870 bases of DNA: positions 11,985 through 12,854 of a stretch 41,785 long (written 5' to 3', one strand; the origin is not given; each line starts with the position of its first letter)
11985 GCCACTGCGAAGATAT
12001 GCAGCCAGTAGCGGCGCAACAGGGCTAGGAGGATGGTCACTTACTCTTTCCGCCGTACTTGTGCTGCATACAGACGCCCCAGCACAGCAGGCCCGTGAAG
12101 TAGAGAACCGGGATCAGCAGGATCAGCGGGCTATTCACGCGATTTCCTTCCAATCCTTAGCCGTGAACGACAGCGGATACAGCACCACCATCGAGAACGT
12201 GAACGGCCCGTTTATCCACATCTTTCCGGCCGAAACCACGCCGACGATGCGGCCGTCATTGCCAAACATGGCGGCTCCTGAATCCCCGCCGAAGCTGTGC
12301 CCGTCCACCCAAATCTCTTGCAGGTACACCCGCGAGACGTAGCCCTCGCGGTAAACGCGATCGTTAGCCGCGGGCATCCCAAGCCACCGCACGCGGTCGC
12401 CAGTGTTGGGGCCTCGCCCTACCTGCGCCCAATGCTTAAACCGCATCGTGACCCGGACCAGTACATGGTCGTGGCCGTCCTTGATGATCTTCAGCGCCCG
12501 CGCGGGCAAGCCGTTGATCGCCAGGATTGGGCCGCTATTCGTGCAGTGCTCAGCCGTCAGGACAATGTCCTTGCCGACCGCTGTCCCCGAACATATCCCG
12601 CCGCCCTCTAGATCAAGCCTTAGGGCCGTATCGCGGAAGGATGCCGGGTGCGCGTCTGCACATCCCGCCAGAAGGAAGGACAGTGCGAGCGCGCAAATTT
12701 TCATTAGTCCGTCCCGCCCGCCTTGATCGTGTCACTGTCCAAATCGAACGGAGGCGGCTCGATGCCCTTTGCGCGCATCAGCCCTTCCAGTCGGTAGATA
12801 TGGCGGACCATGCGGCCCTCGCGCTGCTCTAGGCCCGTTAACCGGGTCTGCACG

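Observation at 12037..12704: Lipoprotein trypsin-like serine protease and a 33-aa membrane peptide translationally chained inside the lysis cassette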

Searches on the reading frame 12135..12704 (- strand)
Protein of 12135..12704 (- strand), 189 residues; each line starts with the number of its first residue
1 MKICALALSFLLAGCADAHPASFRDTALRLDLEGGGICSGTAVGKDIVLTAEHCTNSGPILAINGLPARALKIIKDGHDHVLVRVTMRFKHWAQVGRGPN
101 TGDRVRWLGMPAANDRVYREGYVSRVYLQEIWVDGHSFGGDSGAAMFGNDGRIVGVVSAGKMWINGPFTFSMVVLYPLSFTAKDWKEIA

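Call 3: search_protein_families(library=pfam, proteins=[window:12135-12704:-], max_evalue=1)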
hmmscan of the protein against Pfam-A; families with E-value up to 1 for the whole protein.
window:12135-12704:- (189 aa): 2 families
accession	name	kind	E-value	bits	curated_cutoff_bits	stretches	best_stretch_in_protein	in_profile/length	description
PF13365.12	Trypsin_2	-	3.6e-09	37.9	27.6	1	38-156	1-144/144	Trypsin-like peptidase domain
PF00089.32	Trypsin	-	2.3e-07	31.3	20.6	2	29-57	17-46/220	Trypsin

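Call 4: search_protein_families(library=phrogs, proteins=[window:12135-12704:-], max_evalue=0.1)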
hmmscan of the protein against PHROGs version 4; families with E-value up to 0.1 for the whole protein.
window:12135-12704:- (189 aa): 2 families
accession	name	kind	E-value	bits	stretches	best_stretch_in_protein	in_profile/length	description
phrog_9683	-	other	1.1e-06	29.3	1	39-160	56-190/233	protease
phrog_13651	-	unknown function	0.049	14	0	127-160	217-251/280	-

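Call 6: find_homologous_proteins(query=window:12135-12704:-, max_evalue=0.001)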
Query window:12135-12704:- (189 aa): 42 proteins with E <= 0.001 among 232 candidates.
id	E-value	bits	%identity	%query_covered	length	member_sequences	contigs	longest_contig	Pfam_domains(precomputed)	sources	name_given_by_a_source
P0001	1.0e-125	435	100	100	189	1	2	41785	PF13365.13,PF00089.33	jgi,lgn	jgi:hypothetical protein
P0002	6.0e-90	318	74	93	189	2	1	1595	PF13365.13,PF00089.33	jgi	jgi:V8-like Glu-specific endopeptidase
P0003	1.3e-89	317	70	100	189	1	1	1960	PF13365.13,PF00089.33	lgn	-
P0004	5.7e-87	308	69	99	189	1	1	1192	PF13365.13,PF00089.33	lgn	-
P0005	7.7e-86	305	67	100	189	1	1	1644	PF13365.13,PF00089.33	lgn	-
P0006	7.0e-85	301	69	100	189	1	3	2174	PF13365.13,PF00089.33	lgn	-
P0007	1.5e-83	297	67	100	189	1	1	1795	PF13365.13,PF00089.33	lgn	-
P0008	2.2e-75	271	65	97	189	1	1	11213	PF13365.13,PF00089.33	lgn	-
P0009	2.0e-71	258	64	99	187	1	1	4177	PF13365.13,PF00089.33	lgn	-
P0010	1.2e-66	242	59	99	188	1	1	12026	PF13365.13,PF00089.33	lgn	-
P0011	9.5e-60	219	54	93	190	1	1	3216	PF13365.13,PF00089.33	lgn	-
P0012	7.9e-59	216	54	93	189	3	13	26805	PF13365.13,PF00089.33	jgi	jgi:hypothetical protein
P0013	1.7e-53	199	51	93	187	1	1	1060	PF13365.13,PF00089.33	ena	-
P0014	4.3e-52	194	52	92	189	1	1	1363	PF13365.13,PF00089.33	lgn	-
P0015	2.6e-51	192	49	100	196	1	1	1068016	PF13365.13,PF00089.33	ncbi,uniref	ncbi:trypsin-like serine peptidase [Lysobacter koreensis]|uniref:Serine protease n=1 Tax=Lysobacter 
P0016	1.3e-45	173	49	93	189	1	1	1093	PF13365.13,PF00089.33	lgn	-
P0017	1.1e-44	170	47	99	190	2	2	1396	PF13365.13,PF00089.33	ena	-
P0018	3.7e-44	169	48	99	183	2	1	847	PF13365.13,PF00089.33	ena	-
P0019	1.0e-43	167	46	98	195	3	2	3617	PF13365.13,PF00089.33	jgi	jgi:hypothetical protein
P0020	2.3e-39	153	47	100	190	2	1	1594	PF13365.13,PF00089.33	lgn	-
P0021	1.4e-38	150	45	100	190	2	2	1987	PF13365.13,PF00089.33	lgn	-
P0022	6.8e-33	132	41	98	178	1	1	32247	PF13365.13,PF00089.33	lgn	-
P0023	1.4e-30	124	44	87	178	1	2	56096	PF13365.13,PF00089.33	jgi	jgi:V8-like Glu-specific endopeptidase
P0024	1.9e-30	124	45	73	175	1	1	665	PF13365.13,PF00089.33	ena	-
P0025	6.6e-29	119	42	89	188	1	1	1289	PF13365.13,PF00089.33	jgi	jgi:S1-C subfamily serine protease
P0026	2.0e-28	117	39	96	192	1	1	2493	PF13365.13,PF00089.33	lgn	-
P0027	4.3e-27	113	40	92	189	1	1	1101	PF13365.13,PF00089.33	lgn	-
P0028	1.2e-26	111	39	93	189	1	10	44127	PF13365.13,PF00089.33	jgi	jgi:V8-like Glu-specific endopeptidase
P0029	1.9e-26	111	38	92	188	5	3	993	PF13365.13,PF00089.33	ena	-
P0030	3.8e-26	110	40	88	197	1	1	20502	PF13365.13,PF00089.33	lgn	-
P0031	3.9e-26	110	40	96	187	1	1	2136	PF13365.13,PF00089.33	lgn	-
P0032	8.5e-26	109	39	88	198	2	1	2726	PF13365.13,PF00089.33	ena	-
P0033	1.7e-25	108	39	98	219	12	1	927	PF13365.13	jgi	-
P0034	2.3e-24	104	37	85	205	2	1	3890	PF13365.13,PF00089.33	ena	-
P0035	2.8e-24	104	37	99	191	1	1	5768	PF13365.13,PF00089.33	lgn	-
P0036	4.9e-24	103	43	73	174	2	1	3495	PF13365.13,PF00089.33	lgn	-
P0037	9.0e-24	102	36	96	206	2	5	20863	PF13365.13,PF00089.33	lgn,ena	-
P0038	1.5e-22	98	37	98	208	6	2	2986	PF13365.13,PF00089.33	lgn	-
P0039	1.5e-21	95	36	95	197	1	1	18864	PF13365.13,PF00089.33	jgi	jgi:hypothetical protein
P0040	1.7e-20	91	39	73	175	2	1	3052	PF13365.13,PF00089.33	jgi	jgi:V8-like Glu-specific endopeptidase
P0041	5.4e-17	80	35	80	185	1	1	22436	PF13365.13,PF00089.33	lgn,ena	-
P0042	5.6e-16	77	34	92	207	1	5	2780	PF13365.13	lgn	-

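Call 10: find_encoding_contigs(protein=P0015, flank=8000, max_places=2)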
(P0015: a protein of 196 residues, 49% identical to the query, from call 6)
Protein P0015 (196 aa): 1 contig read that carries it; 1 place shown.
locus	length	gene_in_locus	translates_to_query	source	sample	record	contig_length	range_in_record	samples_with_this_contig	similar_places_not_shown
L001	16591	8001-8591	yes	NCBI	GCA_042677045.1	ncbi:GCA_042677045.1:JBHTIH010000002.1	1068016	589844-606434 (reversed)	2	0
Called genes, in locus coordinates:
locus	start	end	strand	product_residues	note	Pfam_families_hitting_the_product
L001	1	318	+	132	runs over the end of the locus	-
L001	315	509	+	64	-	-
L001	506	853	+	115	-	-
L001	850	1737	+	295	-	-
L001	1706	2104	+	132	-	-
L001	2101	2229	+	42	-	-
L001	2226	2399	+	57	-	-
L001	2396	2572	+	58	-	-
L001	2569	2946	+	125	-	-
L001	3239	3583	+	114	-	PF07102:YbcO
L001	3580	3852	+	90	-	-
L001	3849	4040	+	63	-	-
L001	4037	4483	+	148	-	-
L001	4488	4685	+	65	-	-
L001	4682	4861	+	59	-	-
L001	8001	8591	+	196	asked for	PF00089:Trypsin (faint), PF13365:Trypsin_2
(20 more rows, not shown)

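Call 11: find_encoding_contigs(protein=P0012, flank=6000, max_places=3)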
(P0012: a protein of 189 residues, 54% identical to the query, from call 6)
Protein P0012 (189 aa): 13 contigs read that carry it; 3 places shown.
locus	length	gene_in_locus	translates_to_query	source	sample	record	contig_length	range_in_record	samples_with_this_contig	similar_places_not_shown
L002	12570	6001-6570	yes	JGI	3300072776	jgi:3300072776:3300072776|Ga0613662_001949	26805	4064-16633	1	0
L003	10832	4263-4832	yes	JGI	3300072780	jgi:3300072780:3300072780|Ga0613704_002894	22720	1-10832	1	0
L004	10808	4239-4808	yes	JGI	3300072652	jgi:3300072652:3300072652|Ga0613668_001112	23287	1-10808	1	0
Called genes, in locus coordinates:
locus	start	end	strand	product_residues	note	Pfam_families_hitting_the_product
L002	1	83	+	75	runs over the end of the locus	-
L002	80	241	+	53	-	-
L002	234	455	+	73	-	-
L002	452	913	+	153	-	-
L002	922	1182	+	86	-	-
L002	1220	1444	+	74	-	PF23858:DUF7220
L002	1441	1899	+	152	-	-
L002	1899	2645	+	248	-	PF13482:RNase_H_2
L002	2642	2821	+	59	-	-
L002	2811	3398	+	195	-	-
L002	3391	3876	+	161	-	PF10544:T5orf172, PF13455:MUG113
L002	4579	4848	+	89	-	-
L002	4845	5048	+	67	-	-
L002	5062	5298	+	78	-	PF16082:Phage_holin_2_4, PF16080:Phage_holin_2_3 (weak)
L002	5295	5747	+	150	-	PF00959:Phage_lysozyme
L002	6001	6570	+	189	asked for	PF00089:Trypsin (faint), PF13365:Trypsin_2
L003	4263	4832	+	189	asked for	PF00089:Trypsin (faint), PF13365:Trypsin_2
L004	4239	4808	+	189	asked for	PF00089:Trypsin (faint), PF13365:Trypsin_2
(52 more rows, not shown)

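Call 12: find_encoding_contigs(protein=P0023, flank=6000, max_places=2)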
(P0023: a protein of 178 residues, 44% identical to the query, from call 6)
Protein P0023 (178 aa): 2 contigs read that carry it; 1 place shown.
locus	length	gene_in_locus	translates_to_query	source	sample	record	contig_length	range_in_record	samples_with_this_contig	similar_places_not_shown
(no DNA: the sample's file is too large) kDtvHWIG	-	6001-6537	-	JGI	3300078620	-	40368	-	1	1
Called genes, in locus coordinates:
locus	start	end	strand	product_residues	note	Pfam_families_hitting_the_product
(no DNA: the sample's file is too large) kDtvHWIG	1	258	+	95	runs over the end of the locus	PF07102:YbcO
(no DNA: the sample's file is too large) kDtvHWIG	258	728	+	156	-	-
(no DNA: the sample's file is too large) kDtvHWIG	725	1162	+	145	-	-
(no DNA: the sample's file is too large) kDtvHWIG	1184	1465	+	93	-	-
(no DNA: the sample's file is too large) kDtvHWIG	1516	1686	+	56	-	-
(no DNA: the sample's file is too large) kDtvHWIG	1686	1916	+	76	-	PF23858:DUF7220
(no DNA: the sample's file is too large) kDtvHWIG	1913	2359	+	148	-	-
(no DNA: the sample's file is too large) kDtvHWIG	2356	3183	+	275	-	-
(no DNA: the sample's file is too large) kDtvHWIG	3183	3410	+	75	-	-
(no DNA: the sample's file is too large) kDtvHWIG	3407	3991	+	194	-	-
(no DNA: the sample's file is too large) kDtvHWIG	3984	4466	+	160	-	-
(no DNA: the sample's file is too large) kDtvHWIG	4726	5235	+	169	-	-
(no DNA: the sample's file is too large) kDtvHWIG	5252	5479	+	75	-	-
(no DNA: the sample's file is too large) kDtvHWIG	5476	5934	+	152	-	PF00959:Phage_lysozyme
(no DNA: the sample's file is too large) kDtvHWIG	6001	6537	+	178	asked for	PF00089:Trypsin, PF13365:Trypsin_2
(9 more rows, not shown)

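Call 13: find_encoding_contigs(protein=P0028, flank=6000, max_places=2)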
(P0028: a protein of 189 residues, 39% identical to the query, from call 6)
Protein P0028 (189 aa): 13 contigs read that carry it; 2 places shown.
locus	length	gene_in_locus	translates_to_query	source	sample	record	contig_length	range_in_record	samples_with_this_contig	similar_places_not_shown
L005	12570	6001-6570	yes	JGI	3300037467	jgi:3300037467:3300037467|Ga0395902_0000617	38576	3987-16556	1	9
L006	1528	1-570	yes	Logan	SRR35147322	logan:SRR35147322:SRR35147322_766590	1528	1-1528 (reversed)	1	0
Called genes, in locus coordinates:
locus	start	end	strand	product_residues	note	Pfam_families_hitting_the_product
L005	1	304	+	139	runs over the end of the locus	-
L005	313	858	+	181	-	PF10544:T5orf172 (weak), PF13455:MUG113 (weak)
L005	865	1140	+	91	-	-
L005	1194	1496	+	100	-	-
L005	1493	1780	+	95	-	-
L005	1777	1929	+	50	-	-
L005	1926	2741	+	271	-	-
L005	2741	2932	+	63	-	-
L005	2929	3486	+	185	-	PF13455:MUG113 (faint), PF10544:T5orf172 (weak)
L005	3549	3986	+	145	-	-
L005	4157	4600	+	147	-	-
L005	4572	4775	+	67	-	-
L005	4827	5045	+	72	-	PF16080:Phage_holin_2_3 (weak)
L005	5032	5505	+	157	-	PF00959:Phage_lysozyme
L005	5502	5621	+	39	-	-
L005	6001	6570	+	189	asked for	PF00089:Trypsin (faint), PF13365:Trypsin_2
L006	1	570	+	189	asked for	PF00089:Trypsin (faint), PF13365:Trypsin_2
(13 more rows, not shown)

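Call 14: find_encoding_contigs(protein=P0022, flank=6000, max_places=2)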
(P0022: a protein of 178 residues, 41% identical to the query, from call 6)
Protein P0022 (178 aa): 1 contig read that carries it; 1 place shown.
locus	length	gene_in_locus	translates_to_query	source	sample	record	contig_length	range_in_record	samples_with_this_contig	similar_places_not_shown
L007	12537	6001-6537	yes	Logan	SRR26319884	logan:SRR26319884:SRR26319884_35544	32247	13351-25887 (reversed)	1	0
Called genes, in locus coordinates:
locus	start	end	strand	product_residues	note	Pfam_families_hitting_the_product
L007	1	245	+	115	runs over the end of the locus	-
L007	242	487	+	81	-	-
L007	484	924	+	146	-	-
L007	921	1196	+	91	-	PF07102:YbcO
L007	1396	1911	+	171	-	-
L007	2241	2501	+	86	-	-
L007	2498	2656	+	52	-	-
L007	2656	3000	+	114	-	-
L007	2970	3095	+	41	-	-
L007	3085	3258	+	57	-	-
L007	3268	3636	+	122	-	-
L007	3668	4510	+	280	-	-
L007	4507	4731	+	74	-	-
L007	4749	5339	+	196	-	-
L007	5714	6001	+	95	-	-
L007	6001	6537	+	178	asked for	PF00089:Trypsin (faint), PF13365:Trypsin_2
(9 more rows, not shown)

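Call 15: find_encoding_contigs(protein=P0041, flank=6000, max_places=2)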
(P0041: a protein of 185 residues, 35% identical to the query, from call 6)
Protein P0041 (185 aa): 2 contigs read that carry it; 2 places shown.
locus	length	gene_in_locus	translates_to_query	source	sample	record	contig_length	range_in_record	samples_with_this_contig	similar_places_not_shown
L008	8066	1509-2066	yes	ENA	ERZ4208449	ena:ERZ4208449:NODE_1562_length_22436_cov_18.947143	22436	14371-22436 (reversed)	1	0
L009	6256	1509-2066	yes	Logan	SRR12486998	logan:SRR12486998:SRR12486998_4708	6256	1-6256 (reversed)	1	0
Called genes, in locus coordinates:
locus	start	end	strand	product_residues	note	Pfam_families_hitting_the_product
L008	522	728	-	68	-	-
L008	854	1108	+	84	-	-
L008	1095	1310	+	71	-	-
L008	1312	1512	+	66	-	-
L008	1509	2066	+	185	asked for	PF00089:Trypsin (faint), PF13365:Trypsin_2 (faint)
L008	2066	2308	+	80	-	-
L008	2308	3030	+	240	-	PF00959:Phage_lysozyme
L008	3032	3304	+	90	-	-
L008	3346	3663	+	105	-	-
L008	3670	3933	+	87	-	-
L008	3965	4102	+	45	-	-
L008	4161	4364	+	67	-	-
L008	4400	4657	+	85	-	-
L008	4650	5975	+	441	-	PF03237:Terminase_6N (faint)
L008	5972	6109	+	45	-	-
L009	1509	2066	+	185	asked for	PF00089:Trypsin (faint), PF13365:Trypsin_2 (faint)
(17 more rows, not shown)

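Call 16: find_encoding_contigs(protein=P0037, flank=6000, max_places=2)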
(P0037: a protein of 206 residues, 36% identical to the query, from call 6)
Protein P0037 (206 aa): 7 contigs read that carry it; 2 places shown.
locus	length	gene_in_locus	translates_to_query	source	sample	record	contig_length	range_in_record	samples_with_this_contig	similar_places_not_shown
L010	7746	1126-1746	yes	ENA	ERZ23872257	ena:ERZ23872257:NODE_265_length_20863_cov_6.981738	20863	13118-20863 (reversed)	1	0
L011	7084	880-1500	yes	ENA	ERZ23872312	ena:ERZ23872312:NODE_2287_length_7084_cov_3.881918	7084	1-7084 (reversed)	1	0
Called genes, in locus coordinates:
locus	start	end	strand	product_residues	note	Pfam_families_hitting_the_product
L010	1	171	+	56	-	?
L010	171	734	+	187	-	-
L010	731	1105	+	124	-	-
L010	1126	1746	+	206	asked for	PF00089:Trypsin (faint), PF13365:Trypsin_2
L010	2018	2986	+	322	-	PF06067:DUF932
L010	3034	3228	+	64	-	-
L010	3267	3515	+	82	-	-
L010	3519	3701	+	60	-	-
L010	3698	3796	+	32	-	-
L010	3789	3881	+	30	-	-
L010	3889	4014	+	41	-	-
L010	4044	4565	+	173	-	-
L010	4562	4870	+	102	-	-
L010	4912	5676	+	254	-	PF00004:AAA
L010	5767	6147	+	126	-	-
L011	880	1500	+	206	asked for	PF00089:Trypsin (faint), PF13365:Trypsin_2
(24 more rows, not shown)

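Call 18: find_related_loci(query=A1, collection=viral_contigs, flank=5000)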
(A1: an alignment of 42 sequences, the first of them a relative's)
Query A1 (189 aa) in viral_contigs; peptide patterns used: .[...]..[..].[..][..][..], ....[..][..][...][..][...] (x = any residue, [..] = any of these).
204 stretches matched a pattern; 111 encode a relative of the query (tblastn E <= 1e-3); the best 80 are kept; 80 distinct loci.
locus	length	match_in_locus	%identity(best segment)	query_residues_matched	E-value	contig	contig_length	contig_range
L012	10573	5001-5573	43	1-186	6e-44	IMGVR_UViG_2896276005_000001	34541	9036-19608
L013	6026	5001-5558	39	1-188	2e-35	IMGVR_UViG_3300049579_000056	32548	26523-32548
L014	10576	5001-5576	35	6-188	8e-32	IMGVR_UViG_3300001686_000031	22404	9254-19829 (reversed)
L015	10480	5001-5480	46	1-159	5e-32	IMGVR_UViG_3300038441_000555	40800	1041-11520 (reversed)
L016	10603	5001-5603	34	2-188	9e-32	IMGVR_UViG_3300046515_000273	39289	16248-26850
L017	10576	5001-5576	35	6-188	2e-31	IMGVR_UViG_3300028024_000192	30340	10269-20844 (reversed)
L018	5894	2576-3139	38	1-187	4e-31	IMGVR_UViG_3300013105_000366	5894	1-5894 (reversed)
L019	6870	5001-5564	38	1-187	4e-31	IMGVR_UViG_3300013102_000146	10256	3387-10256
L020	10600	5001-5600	38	3-188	2e-31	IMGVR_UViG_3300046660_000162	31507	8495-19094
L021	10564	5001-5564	38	1-187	4e-31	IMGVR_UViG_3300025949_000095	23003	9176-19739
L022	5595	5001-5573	39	4-188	7e-31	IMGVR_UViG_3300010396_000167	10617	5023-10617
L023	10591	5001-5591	37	1-186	1e-30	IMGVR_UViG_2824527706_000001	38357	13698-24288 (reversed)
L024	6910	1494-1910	44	20-159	1e-30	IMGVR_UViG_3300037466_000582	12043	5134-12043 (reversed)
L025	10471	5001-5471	39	4-159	1e-30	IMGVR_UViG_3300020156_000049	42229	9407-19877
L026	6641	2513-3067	37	6-186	2e-30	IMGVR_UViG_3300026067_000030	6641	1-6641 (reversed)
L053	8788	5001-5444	41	14-159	3e-26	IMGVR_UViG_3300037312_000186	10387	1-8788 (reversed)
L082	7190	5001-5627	32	5-187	9e-20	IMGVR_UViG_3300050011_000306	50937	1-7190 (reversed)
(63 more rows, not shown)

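Call 25: search_dna_similar(query=window:12135-12704:-, collection=phages, mode=protein, max_evalue=0.001, max_rows=40)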
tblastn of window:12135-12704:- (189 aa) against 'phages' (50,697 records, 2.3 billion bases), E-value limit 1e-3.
No match.

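Call 27: find_related_loci(query=A2, collection=genome_contigs, flank=5000)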
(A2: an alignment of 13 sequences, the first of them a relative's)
Query A2 (189 aa) in genome_contigs; peptide patterns used: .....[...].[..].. (x = any residue, [..] = any of these).
108 stretches matched a pattern; 1 encode a relative of the query (tblastn E <= 1e-3); 1 distinct loci.
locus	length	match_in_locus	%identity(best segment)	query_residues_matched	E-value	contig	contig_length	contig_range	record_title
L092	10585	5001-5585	49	1-189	2e-57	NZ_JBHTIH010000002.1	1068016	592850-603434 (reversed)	Lysobacter koreensis strain CCUG 55491 GCM70027547_1, whole genome shotgun sequence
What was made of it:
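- Relatives occur in a Lysobacter prophage (calls 10, 27).
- Tried and rejected: With a narrower alignment it found only the Lysobacter koreensis prophage (call 27).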

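Call 30: search_solved_structures(query=A1, max_evalue=0.01, show_alignments=2)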
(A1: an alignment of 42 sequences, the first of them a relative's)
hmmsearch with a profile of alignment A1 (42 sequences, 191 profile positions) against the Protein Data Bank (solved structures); distinct sequences matched with E-value up to 0.01: 461 (the best 60 are shown).
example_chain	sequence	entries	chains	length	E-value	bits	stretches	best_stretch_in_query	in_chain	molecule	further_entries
1p3c_A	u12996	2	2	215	2.5e-11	46.6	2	102-166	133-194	glutamyl-endopeptidase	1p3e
5y28_A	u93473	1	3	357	4.6e-10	42.4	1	35-173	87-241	Periplasmic serine endoprotease DegP-like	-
7xs0_A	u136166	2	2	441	7.3e-10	41.8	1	35-173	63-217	Periplasmic serine endoprotease DegP-like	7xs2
5y2d_A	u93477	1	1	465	8e-10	41.6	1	35-173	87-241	Periplasmic serine endoprotease DegP-like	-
3qo6_A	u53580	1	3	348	2e-08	37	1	76-164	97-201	Protease Do-like 1, chloroplastic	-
6z05_A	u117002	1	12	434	2.5e-08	36.7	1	39-166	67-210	DegQ family serine endoprotease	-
5ilb_A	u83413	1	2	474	3.1e-08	36.5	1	38-166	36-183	Protease Do-like 2, chloroplastic,Protease Do-like 9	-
3sti_A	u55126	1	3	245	3.9e-08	36.1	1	36-182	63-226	Protease degQ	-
4fln_A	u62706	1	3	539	5.6e-08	35.6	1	38-166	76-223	Protease Do-like 2, chloroplastic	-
8k2y_A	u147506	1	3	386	6.3e-08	35.5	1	39-176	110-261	serine endoprotease DegP-like protein MucD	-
9ect_A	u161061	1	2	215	7.2e-08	35.3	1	90-170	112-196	LPXTG-motif cell wall anchor domain protein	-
3stj_A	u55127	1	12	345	8.8e-08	35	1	36-182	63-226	Protease degQ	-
7uxg_A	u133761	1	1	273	1.8e-07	34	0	26-55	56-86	Serine protease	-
1qrz_A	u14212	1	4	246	2.4e-07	33.6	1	11-58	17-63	PLASMINOGEN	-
5jd8_A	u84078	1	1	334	2.5e-07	33.5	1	39-166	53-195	Periplasmic serine peptidase DegS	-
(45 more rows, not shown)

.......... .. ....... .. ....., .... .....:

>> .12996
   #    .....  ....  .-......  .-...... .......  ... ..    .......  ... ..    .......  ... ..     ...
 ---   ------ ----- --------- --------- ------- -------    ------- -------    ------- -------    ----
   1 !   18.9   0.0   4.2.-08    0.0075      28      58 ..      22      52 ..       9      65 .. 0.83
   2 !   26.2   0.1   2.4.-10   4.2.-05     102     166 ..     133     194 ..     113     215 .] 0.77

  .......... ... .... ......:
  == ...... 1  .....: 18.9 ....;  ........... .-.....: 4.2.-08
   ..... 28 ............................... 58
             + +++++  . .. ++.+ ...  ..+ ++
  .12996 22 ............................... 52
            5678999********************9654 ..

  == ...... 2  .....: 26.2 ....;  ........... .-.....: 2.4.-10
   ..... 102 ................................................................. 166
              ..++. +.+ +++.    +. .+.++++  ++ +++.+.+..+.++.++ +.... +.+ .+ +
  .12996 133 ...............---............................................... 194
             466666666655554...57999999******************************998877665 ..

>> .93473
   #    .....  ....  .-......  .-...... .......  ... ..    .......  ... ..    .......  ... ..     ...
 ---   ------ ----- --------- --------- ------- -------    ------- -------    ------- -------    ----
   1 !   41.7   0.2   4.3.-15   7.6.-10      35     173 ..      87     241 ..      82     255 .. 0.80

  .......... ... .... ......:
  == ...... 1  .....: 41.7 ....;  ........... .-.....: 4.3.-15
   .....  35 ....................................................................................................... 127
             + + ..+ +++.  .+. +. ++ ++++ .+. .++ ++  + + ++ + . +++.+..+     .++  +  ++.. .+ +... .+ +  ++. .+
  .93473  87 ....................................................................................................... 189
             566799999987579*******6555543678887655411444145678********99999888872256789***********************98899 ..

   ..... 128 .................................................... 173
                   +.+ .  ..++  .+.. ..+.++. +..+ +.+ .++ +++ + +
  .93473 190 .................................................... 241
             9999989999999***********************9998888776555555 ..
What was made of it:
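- PDB sequence hits to glutamyl endopeptidase and DegP-like proteases (call 30).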

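Call 35: predict_structure(alignment_id=A1)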
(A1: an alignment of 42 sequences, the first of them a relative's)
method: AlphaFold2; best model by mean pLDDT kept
length: 189 residues; sequences in the alignment: 42
mean_pLDDT: 94.7   pTM: 0.87
mean pLDDT of the five models: 94.7, 94.4, 94.0, 93.9, 93.1
residues with pLDDT >= 90: 171; 70-90: 9; 50-70: 9; < 50: 0
segments of 3 or more residues with pLDDT < 50: none
pLDDT, mean of each block of 10 residues (from residue 1): 87 67 91 97 98 96 98 98 98 96 98 97 97 97 96 96 97 97 97
secondary structure, 60 per line:
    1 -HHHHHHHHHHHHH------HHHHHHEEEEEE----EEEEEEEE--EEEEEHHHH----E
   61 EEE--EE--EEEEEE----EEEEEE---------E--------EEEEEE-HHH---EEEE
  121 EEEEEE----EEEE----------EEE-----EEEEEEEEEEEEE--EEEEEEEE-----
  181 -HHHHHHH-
elements in order: H2-14 H21-26 E27-32 E37-44 E47-51 H52-55 E60-63 E70-75 E80-85 E104-109 E117-126 E131-134 E145-147 E153-165 E168-175 H182-188
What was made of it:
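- AlphaFold model with pLDDT 94.7 and pTM 0.87 (call 35).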
